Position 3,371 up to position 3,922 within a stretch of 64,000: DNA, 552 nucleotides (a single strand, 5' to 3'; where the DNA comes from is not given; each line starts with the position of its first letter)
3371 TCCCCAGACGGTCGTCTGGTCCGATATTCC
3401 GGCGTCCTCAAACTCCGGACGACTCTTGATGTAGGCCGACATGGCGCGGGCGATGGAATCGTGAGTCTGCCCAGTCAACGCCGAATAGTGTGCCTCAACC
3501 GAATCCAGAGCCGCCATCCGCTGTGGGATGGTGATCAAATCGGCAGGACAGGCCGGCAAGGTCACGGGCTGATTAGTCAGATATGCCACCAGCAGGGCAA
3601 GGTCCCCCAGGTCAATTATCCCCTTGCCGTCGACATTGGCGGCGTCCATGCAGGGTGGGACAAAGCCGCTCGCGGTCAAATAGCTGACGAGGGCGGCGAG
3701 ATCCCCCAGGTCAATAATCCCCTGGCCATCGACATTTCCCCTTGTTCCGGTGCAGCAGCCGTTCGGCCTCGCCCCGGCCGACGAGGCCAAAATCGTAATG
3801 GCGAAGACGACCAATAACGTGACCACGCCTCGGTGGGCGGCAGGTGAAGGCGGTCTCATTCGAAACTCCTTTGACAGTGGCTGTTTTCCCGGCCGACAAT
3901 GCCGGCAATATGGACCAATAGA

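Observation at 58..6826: Non-cellulosomal cohesin-dockerin module: three paralogous cohesin+double-dockerin secreted proteins next to a dockerin-tagged clan-CD cysteine protease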

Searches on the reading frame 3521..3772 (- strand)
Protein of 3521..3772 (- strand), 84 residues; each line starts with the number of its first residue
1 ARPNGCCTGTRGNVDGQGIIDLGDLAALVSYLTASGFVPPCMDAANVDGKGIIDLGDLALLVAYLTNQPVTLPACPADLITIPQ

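Call 68: search_solved_structures(query=window:3521-3772:-, max_evalue=10, show_alignments=3)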
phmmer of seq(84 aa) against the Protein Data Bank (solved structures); distinct sequences matched with E-value up to 10: 51.
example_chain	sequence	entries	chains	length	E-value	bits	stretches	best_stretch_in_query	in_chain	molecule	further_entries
8x39_A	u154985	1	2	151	2.2e-12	50.2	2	10-73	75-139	Serine protease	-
8x3a_A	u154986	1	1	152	2.3e-12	50.1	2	10-73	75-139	Serine protease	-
5mfm_A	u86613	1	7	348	2.5e-06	30.9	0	10-34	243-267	YIIIM6AII_GS11_(KR)5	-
5mfl_A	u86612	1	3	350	2.6e-06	30.8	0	10-34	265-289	(KR)5_GS10_YIIIM6AII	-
5mfm_C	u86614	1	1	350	2.6e-06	30.8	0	10-34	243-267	Importin subunit alpha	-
6s9o_A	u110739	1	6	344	3.8e-06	30.3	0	11-34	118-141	designed Armadillo repeat protein with internal Lock1 fused to target peptide KRKRKLKFKR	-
6s9p_A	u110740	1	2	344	4.4e-06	30.1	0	10-34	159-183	internal Lock2 fused to target peptide KRKAKITWKR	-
5mfd_A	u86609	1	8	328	8.9e-06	29.1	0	10-34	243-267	YIIIM''6AII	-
5aei_A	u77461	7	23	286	1.4e-05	28.5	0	10-34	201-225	DESIGNED ARMADILLO REPEAT PROTEIN YIIIM5AII | YIIIM5AII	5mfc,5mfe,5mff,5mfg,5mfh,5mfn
6s9l_A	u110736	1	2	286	2.6e-05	27.6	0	11-34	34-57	KR4KLSF Lock1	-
6sa8_A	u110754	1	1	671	3.4e-05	27.3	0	10-34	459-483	ring-like DARPin-Armadillo fusion H83_D01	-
4pls_A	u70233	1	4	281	4.5e-05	26.9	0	10-34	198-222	Arm00010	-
4plq_A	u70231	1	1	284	4.8e-05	26.8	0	10-34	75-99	Arm00011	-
6s9n_A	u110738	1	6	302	5.2e-05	26.7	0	10-34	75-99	Lock2_KRKRKAKLSF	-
6s9m_A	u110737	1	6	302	5.2e-05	26.7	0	10-34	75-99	Lock2_KRKRKAKITW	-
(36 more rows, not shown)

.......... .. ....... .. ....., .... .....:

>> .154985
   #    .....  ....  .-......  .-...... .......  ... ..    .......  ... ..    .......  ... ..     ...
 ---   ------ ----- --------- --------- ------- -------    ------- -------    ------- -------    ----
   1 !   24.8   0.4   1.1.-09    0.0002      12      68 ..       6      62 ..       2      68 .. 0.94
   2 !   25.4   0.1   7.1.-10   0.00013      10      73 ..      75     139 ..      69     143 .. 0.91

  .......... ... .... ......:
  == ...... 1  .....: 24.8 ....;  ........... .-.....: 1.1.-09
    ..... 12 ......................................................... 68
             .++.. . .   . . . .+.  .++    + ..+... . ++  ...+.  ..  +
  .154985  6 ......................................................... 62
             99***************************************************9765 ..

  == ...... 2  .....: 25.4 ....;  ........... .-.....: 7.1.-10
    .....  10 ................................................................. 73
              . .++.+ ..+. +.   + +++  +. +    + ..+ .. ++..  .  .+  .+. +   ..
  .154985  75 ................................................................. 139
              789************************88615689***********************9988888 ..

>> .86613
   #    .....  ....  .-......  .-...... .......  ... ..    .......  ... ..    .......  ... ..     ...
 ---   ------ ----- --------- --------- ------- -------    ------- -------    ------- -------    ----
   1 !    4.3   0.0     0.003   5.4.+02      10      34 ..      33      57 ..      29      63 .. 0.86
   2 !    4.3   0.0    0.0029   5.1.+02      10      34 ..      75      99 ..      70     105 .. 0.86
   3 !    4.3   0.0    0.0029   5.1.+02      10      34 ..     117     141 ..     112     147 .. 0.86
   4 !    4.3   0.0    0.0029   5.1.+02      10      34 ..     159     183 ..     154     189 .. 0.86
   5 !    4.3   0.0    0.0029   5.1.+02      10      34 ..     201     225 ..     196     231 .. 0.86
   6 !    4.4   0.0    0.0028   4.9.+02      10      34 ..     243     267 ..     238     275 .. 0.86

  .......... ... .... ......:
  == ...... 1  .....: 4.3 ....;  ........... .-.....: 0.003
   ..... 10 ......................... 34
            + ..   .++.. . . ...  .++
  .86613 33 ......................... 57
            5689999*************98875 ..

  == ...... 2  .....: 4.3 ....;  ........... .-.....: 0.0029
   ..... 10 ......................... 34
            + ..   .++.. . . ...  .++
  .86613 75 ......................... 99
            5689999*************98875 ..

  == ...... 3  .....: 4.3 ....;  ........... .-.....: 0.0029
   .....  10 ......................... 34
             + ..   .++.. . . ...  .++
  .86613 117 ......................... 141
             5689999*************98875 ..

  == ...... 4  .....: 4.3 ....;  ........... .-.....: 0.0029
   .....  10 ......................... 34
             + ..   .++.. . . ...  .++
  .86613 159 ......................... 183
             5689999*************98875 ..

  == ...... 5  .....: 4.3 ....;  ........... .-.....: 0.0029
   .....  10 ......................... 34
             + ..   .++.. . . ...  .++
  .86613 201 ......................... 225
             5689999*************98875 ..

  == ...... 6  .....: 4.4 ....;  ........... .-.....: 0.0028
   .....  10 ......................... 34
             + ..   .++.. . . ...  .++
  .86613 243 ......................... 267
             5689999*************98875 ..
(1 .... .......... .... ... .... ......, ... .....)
